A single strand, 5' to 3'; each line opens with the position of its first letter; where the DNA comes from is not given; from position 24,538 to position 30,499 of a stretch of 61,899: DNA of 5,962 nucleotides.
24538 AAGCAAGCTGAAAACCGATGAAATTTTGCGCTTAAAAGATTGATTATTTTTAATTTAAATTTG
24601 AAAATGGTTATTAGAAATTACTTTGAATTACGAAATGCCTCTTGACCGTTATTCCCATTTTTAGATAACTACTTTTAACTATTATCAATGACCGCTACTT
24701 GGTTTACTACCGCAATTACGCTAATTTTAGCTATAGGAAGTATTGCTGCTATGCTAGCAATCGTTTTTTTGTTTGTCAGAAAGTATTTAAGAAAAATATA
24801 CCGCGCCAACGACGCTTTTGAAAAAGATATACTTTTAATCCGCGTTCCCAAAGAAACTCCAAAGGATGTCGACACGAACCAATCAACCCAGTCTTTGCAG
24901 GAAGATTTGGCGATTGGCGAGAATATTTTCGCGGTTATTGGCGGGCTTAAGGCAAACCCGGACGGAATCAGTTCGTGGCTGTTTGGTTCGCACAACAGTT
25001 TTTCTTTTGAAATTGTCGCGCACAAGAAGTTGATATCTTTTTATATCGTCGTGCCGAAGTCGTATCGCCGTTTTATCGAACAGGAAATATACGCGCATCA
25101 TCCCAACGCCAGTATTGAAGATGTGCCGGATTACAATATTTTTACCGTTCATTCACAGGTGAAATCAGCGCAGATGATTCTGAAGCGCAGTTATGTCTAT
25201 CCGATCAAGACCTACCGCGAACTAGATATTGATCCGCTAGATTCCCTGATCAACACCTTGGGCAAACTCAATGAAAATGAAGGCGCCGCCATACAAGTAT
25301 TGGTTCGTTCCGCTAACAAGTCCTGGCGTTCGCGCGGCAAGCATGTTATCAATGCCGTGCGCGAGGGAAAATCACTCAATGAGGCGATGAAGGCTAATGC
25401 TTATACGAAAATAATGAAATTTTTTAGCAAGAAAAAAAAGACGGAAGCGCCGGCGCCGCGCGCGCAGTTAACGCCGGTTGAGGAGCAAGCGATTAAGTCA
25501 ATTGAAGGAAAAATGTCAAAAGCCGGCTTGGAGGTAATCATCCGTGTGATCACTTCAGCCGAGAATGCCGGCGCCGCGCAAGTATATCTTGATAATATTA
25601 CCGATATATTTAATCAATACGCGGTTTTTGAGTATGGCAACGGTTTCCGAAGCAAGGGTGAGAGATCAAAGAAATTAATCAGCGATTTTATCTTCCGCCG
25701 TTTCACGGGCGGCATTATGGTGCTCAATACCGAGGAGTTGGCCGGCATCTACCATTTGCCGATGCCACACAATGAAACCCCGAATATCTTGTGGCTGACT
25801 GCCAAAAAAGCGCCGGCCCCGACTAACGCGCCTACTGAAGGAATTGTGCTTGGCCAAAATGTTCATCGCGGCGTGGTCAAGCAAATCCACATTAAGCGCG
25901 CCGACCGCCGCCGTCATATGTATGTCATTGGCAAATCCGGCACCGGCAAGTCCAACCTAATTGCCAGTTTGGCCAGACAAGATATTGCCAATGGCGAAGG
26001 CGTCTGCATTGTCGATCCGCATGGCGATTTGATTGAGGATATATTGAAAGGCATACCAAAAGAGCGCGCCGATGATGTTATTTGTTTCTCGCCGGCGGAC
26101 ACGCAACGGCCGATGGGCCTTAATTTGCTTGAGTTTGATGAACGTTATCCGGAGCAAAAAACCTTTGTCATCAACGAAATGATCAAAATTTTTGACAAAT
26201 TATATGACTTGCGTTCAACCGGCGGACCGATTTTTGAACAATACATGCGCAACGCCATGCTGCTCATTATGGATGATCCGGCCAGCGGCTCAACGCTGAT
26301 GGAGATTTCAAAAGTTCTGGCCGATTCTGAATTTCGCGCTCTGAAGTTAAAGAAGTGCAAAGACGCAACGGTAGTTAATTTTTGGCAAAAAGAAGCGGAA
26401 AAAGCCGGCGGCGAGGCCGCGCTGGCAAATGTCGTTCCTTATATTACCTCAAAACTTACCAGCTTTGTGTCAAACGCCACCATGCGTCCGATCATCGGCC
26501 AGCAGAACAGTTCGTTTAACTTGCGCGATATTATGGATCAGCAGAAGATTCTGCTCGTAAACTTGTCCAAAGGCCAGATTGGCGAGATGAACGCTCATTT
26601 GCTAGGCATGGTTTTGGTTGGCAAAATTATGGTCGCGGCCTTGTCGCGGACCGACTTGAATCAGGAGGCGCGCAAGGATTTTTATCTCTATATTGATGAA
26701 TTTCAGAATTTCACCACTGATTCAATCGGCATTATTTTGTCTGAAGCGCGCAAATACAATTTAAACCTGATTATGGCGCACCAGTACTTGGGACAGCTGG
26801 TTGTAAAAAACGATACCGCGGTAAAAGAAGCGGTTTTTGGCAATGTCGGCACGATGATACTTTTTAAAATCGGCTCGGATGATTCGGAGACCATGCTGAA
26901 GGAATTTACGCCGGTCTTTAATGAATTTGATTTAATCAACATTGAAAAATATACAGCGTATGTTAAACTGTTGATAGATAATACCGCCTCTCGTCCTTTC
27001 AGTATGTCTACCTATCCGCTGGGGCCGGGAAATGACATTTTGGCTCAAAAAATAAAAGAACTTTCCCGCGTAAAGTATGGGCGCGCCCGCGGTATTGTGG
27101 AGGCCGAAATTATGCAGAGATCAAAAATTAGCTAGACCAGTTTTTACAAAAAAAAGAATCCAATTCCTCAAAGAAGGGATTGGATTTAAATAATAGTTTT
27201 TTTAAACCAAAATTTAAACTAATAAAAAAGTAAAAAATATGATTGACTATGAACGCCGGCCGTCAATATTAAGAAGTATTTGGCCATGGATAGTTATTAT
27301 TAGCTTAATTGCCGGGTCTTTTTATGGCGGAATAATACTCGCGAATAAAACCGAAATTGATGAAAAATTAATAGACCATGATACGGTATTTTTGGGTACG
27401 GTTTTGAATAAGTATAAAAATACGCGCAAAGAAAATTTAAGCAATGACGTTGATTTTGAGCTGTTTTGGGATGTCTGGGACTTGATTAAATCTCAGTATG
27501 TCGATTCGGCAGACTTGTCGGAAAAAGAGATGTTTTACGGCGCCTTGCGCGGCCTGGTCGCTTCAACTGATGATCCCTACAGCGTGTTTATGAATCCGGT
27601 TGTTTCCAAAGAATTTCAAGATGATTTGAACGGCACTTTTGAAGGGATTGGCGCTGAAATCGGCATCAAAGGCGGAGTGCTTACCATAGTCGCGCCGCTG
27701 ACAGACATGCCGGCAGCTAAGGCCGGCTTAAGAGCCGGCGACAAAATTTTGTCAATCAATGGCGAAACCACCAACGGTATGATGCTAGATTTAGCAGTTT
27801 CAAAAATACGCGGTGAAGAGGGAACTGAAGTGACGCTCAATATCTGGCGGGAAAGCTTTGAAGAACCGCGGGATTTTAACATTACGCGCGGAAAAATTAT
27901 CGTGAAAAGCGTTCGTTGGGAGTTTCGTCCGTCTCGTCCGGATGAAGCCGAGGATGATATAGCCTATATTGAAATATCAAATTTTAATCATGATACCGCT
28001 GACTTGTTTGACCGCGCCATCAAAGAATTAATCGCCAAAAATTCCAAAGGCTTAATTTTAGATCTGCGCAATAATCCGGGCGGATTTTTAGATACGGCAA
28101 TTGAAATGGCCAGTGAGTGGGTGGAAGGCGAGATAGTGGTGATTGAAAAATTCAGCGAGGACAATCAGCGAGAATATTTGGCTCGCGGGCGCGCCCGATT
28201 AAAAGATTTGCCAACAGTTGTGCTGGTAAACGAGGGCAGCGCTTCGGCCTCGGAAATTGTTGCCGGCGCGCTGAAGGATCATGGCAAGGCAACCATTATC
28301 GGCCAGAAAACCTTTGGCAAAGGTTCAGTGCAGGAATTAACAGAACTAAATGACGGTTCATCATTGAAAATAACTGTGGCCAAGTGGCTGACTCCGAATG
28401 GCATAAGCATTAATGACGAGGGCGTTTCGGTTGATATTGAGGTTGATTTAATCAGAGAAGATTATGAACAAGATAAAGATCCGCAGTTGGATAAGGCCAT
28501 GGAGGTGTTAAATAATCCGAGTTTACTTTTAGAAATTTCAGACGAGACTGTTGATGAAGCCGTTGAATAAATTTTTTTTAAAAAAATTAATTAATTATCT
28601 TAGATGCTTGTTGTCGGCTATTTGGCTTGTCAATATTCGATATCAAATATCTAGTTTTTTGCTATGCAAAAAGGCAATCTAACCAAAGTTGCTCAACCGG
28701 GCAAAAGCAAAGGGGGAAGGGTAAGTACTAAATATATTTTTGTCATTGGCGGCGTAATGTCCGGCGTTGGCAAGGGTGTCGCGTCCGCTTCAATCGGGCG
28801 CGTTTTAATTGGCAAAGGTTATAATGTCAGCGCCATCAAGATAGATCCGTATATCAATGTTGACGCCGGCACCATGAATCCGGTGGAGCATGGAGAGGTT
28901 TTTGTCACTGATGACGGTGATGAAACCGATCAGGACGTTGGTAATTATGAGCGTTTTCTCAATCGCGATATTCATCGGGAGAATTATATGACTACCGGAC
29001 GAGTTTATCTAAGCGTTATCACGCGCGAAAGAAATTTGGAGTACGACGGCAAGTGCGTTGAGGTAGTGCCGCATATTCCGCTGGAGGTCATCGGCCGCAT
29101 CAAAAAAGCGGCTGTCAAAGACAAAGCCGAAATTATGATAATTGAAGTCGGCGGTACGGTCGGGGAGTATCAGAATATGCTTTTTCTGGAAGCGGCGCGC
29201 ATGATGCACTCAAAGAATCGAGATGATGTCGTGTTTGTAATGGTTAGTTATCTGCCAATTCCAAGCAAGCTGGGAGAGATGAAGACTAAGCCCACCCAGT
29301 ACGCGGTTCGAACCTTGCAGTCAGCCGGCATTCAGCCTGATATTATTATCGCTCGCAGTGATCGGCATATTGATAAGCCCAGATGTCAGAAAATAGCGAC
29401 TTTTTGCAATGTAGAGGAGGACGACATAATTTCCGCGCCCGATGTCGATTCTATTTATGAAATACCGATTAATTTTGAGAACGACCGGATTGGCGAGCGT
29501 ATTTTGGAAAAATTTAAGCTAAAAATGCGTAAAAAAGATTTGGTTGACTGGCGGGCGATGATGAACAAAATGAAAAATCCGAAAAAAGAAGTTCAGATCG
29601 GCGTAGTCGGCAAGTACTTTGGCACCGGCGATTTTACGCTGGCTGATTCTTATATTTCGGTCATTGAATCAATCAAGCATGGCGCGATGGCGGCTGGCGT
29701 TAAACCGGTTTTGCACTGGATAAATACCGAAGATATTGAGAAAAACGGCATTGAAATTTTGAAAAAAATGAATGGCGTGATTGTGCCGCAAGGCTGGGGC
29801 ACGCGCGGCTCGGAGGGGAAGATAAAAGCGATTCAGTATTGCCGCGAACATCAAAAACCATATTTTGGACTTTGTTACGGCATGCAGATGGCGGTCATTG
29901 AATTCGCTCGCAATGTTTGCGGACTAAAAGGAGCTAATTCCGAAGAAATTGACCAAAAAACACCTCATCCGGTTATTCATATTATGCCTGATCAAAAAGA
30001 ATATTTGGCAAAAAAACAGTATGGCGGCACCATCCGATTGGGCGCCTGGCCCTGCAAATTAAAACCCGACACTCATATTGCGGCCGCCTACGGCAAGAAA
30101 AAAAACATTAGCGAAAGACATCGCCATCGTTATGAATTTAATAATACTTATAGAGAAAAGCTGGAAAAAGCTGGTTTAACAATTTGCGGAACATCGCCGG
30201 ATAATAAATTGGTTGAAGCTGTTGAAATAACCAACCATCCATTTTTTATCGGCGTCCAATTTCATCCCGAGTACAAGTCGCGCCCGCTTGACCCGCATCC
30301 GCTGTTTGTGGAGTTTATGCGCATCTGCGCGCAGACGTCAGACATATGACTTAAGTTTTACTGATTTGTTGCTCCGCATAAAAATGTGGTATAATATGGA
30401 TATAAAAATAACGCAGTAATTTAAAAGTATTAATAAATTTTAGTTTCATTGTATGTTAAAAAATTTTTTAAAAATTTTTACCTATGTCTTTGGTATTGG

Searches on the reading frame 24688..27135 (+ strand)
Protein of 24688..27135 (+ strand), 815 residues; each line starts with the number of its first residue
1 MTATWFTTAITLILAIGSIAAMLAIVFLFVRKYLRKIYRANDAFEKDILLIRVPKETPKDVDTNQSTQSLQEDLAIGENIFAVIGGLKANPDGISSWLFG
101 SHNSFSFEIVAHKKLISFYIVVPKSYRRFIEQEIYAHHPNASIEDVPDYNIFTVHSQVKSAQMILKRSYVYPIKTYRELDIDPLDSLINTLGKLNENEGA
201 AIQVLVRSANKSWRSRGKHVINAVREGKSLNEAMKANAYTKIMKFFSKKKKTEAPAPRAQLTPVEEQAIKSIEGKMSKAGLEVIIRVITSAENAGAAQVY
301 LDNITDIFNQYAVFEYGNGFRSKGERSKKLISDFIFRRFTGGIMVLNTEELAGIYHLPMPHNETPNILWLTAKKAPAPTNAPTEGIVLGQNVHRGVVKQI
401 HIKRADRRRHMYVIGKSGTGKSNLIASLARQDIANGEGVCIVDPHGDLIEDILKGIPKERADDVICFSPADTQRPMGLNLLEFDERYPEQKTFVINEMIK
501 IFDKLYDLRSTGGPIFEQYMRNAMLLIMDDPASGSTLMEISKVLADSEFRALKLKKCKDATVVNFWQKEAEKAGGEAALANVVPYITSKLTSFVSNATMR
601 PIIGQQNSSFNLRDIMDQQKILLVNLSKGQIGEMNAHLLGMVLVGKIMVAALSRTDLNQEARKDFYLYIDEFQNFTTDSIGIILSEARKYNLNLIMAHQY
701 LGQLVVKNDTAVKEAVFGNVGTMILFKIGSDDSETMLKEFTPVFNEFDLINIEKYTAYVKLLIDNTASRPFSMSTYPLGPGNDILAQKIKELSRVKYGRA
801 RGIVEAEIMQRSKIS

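Call 40: search_protein_families(library=ncbifam, proteins=[window:24688-27135:+], max_evalue=1e-10)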
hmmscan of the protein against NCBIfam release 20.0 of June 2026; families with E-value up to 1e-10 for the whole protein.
window:24688-27135:+ (815 aa): 2 families
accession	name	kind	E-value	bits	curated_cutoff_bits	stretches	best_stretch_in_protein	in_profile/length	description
NF045973.1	conju_CD1115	equivalog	1.5e-11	43.9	250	1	385-735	1-364/442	VirD4-like conjugal transfer protein, CD1115 family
TIGR03743.1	SXT_TraD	subfamily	2.2e-11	42.9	366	0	369-447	132-214/636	conjugative transfer system coupling protein TraD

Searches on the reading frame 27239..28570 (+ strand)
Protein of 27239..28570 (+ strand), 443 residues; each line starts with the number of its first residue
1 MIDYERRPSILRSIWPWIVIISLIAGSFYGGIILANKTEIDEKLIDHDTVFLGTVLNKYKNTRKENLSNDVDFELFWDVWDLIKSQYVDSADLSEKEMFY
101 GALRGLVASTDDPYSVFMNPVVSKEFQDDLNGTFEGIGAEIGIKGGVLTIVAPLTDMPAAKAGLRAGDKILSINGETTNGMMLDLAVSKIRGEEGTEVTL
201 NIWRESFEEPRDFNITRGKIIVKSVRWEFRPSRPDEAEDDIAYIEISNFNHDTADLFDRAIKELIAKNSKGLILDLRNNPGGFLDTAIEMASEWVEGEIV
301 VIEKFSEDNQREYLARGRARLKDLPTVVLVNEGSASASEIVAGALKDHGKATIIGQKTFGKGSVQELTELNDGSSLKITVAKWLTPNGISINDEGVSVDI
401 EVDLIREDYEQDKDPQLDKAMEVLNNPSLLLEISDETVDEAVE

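Call 114: search_protein_families(library=pfam, proteins=[window:27239-28570:+], max_evalue=0.001)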
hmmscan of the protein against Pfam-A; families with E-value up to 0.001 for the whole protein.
window:27239-28570:+ (443 aa): 5 families
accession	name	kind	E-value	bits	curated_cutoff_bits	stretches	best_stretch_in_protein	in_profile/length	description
PF03572.23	Peptidase_S41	-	5.9e-54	182.5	24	1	240-402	1-165/165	Peptidase family S41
PF17820.7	PDZ_6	-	7.1e-13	48.5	27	1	150-204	2-54/54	PDZ domain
PF00595.29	PDZ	-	6.5e-11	42.9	23.2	1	149-202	27-80/81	PDZ domain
PF22694.1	CtpB_N-like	-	1.8e-09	38.4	27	1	58-119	23-82/85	Activating protease CtpB N-terminal domain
PF13180.12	PDZ_2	-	4e-07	30.7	27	1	147-206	13-71/80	PDZ domain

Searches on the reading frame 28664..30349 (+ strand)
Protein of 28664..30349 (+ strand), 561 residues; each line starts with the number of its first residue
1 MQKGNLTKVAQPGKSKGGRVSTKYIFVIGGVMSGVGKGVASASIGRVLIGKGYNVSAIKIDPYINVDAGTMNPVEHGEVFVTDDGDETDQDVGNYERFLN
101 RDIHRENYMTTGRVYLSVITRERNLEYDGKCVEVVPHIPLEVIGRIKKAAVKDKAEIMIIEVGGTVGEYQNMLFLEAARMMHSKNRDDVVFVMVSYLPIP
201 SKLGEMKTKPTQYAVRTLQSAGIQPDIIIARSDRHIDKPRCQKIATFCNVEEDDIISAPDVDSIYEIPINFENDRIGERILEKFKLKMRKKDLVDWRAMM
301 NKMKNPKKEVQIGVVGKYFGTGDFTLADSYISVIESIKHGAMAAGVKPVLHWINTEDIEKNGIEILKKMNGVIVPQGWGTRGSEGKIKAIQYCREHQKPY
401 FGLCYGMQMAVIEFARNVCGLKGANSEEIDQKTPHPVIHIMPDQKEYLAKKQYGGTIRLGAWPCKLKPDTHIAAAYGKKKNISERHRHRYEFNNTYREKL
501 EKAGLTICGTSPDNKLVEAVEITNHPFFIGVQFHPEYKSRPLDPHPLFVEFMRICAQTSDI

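Call 114: search_protein_families(library=pfam, proteins=[window:28664-30349:+], max_evalue=0.001)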
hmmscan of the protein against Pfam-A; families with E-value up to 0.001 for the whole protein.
window:28664-30349:+ (561 aa): 4 families
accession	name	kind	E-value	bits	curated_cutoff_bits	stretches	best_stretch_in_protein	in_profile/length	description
PF06418.20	CTP_synth_N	-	1.2e-104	349.8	26.1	1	23-286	1-265/265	CTP synthase N-terminus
PF00117.34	GATase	-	3.2e-39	135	22.8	1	326-553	2-189/190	Glutamine amidotransferase class-I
PF07722.19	Peptidase_C26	-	5.1e-10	39.9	20.5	1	388-536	96-219/219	Peptidase C26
PF01656.29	CbiA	-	3.9e-05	24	25.4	1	28-217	3-54/125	CobQ/CobB/MinD/ParA nucleotide binding domain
